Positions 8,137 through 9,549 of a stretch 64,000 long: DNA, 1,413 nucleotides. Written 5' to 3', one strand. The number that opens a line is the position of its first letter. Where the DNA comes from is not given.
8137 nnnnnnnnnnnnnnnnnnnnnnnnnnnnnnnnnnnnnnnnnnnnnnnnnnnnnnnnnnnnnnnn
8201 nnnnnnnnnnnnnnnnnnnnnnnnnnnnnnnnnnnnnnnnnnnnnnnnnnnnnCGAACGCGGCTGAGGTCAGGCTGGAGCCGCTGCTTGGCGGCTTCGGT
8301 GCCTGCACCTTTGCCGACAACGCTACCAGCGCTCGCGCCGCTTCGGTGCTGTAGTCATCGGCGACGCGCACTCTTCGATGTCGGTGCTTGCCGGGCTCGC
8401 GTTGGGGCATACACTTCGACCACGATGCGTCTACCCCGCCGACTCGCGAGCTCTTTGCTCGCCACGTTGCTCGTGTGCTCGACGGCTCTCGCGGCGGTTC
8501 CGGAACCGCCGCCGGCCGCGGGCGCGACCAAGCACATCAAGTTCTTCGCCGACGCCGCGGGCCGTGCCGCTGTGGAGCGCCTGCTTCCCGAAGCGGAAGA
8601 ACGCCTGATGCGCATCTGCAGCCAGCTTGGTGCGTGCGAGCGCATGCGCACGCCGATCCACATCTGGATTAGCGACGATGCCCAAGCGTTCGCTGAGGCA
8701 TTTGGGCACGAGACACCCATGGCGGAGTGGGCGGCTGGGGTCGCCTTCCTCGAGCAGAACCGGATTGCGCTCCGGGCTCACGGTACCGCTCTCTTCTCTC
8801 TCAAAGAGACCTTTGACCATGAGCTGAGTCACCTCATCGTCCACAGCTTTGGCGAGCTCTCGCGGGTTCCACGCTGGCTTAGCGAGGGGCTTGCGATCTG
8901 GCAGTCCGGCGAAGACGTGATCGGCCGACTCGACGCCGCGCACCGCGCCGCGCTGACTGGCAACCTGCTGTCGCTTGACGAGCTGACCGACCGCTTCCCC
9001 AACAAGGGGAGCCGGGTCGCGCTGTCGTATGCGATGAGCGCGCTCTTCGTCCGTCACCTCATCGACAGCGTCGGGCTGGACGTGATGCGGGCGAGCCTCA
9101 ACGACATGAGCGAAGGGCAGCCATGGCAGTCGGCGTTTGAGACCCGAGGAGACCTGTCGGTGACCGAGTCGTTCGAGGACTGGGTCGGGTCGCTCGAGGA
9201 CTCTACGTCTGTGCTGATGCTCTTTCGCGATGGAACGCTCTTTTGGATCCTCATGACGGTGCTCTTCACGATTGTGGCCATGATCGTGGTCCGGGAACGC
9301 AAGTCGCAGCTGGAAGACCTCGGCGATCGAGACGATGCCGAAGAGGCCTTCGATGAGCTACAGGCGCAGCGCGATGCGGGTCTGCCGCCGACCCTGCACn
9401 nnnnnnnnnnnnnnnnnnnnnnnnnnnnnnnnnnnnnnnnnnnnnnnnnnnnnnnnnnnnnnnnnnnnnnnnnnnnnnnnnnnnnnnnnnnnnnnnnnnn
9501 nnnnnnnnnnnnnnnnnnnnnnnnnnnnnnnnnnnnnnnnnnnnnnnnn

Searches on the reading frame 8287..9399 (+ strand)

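Call 56: search_protein_families(library=pfam, proteins=[window:8287-9399:+], max_evalue=0.00001)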
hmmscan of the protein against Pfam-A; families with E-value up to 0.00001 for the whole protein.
window:8287-9399:+ (371 aa): 1 family
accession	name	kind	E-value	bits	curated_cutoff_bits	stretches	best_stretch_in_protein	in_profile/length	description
PF13485.12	Peptidase_MA_2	-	8.8e-21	75.1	32.4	1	103-289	2-185/201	Peptidase MA superfamily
